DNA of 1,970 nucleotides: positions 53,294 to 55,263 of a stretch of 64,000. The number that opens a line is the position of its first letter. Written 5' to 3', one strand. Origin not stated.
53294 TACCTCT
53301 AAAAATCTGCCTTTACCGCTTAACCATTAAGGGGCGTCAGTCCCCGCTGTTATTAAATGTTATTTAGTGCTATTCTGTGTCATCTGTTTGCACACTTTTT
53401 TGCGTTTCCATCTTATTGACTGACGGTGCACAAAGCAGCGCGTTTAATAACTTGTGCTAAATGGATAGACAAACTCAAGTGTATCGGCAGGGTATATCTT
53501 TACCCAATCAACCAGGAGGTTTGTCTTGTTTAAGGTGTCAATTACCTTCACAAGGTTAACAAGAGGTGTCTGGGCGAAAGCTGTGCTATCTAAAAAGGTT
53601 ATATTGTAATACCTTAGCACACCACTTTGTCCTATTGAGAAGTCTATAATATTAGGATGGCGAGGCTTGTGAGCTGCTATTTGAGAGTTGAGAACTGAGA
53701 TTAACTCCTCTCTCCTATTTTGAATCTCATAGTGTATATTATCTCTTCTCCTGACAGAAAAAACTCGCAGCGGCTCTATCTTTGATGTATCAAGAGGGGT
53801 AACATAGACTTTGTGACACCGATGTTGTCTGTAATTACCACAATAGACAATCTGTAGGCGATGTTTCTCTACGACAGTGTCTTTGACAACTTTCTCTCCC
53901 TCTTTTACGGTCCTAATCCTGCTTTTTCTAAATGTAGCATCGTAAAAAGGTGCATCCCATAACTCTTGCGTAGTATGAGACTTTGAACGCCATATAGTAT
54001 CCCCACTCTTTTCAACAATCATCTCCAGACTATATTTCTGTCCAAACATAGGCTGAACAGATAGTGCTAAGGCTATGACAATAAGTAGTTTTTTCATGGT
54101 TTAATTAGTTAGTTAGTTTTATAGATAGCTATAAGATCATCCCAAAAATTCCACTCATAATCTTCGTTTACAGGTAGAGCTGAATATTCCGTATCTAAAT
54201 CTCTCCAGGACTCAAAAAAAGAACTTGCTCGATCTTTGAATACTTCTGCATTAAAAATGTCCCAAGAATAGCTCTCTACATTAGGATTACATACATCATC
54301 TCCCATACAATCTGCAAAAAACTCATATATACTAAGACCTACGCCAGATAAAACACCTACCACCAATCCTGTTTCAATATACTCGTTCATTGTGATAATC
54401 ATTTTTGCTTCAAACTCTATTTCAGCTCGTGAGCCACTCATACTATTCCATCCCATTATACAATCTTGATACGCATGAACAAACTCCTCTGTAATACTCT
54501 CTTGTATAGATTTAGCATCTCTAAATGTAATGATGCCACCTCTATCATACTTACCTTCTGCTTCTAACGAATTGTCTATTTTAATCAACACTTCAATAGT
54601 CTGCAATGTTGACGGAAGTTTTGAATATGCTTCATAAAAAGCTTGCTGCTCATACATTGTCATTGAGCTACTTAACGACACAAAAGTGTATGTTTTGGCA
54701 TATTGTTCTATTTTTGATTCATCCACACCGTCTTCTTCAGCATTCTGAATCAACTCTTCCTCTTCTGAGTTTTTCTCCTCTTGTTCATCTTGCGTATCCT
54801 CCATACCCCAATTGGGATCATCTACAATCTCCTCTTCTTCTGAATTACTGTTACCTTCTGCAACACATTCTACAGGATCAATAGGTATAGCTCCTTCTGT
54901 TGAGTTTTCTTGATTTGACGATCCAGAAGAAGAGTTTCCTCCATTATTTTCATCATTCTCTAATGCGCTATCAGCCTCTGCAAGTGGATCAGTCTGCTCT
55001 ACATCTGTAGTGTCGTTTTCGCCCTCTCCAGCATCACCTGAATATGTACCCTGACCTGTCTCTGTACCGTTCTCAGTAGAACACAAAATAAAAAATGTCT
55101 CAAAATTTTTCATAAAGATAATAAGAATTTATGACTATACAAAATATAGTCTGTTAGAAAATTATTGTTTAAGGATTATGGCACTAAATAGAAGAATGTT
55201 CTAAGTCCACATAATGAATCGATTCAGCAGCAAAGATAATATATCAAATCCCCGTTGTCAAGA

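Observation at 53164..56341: AT-rich three-gene island bracketed by the same repeat pair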

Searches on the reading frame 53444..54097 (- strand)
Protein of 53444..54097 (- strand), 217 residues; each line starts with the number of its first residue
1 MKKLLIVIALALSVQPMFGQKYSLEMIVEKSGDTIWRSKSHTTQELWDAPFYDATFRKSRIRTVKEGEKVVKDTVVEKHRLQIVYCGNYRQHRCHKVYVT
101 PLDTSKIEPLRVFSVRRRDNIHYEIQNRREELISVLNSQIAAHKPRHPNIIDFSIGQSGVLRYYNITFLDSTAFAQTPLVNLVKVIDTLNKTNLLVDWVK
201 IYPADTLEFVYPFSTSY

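Call 11: search_protein_families(library=pfam, proteins=[window:53444-54097:-], max_evalue=0.01)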
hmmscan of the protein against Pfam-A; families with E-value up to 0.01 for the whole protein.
window:53444-54097:- (217 aa): 0 families

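Call 26: find_homologous_proteins(query=window:53444-54097:-)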
Query window:53444-54097:- (217 aa): 2 proteins with E <= 0.001 among 137 candidates.
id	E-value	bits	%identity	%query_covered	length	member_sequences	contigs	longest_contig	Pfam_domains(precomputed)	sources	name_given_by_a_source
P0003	3.7e-141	485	100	100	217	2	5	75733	-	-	-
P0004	1.2e-115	402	84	97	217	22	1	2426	-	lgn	-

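Call 28: find_encoding_contigs(protein=P0003, flank=10000, max_places=10)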
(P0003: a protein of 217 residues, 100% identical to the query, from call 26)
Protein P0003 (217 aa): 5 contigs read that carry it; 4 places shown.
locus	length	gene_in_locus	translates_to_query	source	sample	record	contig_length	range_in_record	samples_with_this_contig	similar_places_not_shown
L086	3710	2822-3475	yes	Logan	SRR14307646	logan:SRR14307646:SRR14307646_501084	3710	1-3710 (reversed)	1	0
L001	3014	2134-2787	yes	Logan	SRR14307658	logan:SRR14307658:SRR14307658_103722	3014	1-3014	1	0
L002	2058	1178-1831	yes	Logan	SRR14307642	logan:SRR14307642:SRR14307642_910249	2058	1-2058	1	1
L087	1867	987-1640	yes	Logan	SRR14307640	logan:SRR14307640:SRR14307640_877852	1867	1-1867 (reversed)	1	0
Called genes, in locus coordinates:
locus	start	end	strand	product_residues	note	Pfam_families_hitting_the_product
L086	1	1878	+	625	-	?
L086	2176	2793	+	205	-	-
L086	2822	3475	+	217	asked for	-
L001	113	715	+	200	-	-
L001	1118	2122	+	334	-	-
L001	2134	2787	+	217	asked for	-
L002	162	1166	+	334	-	-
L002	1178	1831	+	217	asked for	-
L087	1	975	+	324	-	?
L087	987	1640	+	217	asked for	-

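Call 31: find_encoding_contigs(protein=P0004, flank=10000, max_places=10)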
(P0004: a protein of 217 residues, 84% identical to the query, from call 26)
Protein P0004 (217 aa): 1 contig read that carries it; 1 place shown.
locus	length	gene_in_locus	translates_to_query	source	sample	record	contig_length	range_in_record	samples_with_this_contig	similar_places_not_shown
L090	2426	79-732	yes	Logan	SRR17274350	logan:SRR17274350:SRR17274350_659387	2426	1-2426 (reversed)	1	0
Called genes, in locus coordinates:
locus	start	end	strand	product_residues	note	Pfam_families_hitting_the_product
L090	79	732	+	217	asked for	-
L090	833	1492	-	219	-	PF00702:Hydrolase, PF12710:HAD (weak), PF13419:HAD_2, PF13242:Hydrolase_like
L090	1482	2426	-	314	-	?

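Call 36: search_protein_families(library=ncbifam, proteins=[window:53444-54097:-], max_evalue=1)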
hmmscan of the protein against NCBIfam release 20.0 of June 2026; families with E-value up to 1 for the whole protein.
window:53444-54097:- (217 aa): 0 families

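Call 37: search_protein_families(library=padloc, proteins=[window:53444-54097:-], max_evalue=1)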
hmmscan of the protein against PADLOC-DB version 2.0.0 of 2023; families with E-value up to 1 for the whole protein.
window:53444-54097:- (217 aa): 0 families

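Call 38: search_protein_families(library=phrogs, proteins=[window:53444-54097:-], max_evalue=1)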
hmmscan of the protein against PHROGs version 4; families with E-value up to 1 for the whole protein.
window:53444-54097:- (217 aa): 0 families

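Call 42: find_related_loci(query=window:53444-54097:-, collection=viral_contigs, flank=5000)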
Query window:53444-54097:- (217 aa) in viral_contigs; peptide patterns used: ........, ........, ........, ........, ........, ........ (x = any residue, [..] = any of these).
2 stretches matched a pattern, but none encodes a relative of the query by tblastn (E <= 1e-3).

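Call 63: find_related_loci(query=A5, collection=metagenome_contigs, flank=6000)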
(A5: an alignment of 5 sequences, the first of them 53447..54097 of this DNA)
Query A5 (217 aa) in metagenome_contigs; peptide patterns used: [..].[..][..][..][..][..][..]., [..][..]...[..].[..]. (x = any residue, [..] = any of these).
76 stretches matched a pattern, but none encodes a relative of the query by tblastn (E <= 1e-3).

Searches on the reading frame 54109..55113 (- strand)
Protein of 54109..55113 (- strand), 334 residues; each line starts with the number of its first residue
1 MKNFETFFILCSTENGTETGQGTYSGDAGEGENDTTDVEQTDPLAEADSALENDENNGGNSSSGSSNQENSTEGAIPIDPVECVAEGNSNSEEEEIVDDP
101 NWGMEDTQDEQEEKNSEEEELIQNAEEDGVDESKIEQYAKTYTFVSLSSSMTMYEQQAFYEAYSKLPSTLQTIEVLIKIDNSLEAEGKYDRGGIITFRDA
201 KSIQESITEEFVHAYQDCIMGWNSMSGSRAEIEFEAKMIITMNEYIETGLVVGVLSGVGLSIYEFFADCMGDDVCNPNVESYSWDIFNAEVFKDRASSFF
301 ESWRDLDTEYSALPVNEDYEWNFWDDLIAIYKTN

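Call 11: search_protein_families(library=pfam, proteins=[window:54109-55113:-], max_evalue=0.01)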
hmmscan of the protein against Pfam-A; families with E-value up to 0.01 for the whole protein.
window:54109-55113:- (334 aa): 0 families

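Call 14: find_encoding_contigs(protein=window:54109-55113:-, flank=10000, max_places=10)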
Protein window:54109-55113:- (334 aa): 3 contigs read that carry it; 2 places shown.
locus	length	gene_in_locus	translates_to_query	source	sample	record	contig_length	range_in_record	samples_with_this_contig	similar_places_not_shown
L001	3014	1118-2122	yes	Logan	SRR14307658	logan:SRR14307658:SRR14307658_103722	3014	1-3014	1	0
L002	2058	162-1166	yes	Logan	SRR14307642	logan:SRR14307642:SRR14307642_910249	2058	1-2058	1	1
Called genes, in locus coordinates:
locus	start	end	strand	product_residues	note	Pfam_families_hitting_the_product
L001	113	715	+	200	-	-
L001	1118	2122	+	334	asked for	-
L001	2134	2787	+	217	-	-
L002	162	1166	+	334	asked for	-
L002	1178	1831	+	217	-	-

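Call 19: find_homologous_proteins(query=window:54109-55113:-)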
Query window:54109-55113:- (334 aa): 2 proteins with E <= 0.001 among 2436 candidates.
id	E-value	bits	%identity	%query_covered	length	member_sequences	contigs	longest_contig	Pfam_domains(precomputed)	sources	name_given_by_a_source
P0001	6.7e-201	685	93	100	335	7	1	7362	-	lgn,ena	-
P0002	9.9e-98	346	54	99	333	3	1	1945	-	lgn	-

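Call 21: find_encoding_contigs(protein=P0001, flank=10000, max_places=10)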
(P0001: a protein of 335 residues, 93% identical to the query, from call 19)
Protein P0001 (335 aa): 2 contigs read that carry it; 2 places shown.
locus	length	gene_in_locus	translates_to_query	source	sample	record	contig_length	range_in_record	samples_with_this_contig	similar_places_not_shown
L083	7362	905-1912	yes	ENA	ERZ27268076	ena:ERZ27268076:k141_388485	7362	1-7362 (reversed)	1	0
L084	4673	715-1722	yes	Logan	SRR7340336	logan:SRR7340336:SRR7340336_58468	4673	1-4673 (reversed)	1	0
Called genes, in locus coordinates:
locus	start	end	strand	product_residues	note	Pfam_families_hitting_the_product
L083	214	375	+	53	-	-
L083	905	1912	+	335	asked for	-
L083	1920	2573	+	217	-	-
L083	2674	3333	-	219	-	PF00702:Hydrolase, PF12710:HAD (weak), PF13419:HAD_2, PF13242:Hydrolase_like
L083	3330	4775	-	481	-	PF03553:Na_H_antiporter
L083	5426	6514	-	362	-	PF01636:APH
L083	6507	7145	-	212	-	PF16011:CBM9_2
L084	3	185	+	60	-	?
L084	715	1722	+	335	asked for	-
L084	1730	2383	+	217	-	-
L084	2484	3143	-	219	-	PF00702:Hydrolase, PF12710:HAD (weak), PF13419:HAD_2, PF13242:Hydrolase_like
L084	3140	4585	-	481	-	PF03553:Na_H_antiporter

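Call 22: find_encoding_contigs(protein=P0002, flank=10000, max_places=10)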
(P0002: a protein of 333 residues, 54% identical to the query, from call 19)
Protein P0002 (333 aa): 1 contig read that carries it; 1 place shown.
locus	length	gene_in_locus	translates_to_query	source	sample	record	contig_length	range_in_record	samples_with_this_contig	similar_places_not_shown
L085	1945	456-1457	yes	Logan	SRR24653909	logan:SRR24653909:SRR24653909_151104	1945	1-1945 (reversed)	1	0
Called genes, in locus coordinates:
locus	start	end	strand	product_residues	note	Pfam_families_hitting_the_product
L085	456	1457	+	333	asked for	-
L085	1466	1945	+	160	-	?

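Call 36: search_protein_families(library=ncbifam, proteins=[window:54109-55113:-], max_evalue=1)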
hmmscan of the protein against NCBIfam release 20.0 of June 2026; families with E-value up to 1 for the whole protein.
window:54109-55113:- (334 aa): 1 family
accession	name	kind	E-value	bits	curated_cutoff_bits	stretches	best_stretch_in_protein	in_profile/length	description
NF046031.1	AntRepSinIBacil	equivalog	0.083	12.9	80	1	104-138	1-35/58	anti-repressor SinI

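Call 37: search_protein_families(library=padloc, proteins=[window:54109-55113:-], max_evalue=1)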
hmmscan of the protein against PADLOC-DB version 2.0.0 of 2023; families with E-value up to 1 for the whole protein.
window:54109-55113:- (334 aa): 1 family
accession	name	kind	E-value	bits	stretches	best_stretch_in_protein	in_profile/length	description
PDLC04476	PDC-M16A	-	0.0046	13.4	1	79-222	486-625/691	-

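Call 38: search_protein_families(library=phrogs, proteins=[window:54109-55113:-], max_evalue=1)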
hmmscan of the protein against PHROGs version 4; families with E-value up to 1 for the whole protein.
window:54109-55113:- (334 aa): 0 families

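Call 52: predict_structure(alignment_id=A2)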
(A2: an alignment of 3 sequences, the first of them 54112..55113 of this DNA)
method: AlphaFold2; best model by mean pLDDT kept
length: 334 residues; sequences in the alignment: 3
mean_pLDDT: 35.5   pTM: 0.28
mean pLDDT of the five models: 35.5, 34.5, 33.0, 31.0, 29.7
residues with pLDDT >= 90: 0; 70-90: 0; 50-70: 21; < 50: 313
segments of 3 or more residues with pLDDT < 50: 1-126, 128-130, 132-264, 271-290, 304-334
pLDDT, mean of each block of 10 residues (from residue 1): 22 24 25 27 29 29 26 25 25 30 33 37 43 42 34 41 46 37 32 33 35 36 36 41 39 43 52 38 41 55 43 35 42 32
secondary structure, 60 per line:
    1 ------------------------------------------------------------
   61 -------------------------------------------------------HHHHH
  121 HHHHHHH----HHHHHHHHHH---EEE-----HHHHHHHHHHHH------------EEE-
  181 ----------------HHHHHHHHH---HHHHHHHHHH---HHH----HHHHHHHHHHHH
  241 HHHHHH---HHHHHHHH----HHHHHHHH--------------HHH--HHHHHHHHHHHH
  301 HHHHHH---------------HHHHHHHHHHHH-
elements in order: H116-127 H132-141 E145-147 H153-164 E177-179 H197-205 H209-218 H229-246 H250-257 H262-269 H289-306 H322-333

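Call 56: search_protein_families(library=pfam, alignment_id=A3, max_evalue=0.1)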
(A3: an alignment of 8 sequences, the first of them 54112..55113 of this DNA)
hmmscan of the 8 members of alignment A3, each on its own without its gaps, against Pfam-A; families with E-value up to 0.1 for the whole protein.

A. member 1, window:54112-55113:- (334 aa): 0 families

B. families by the number of members that match (of 8 scanned): 2 families
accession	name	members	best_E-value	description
PF15640.11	Tox-MPTase4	1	0.0098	Metallopeptidase toxin 4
PF01812.26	5-FTHF_cyc-lig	1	0.081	5-formyltetrahydrofolate cyclo-ligase family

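Call 57: search_protein_families(library=pfam, proteins=[P0002], max_evalue=10)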
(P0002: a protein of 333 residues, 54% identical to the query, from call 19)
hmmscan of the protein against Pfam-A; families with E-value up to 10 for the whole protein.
P0002 (333 aa): 2 families
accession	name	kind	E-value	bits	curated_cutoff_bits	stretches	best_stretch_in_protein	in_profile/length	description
PF25368.1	PUB10_N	-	0.14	13.2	32.6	1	111-177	35-101/124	PUB10-like, N-terminal domain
PF15638.11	Tox-MPTase2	-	0.14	12.3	25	1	181-217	85-122/196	Metallopeptidase toxin 2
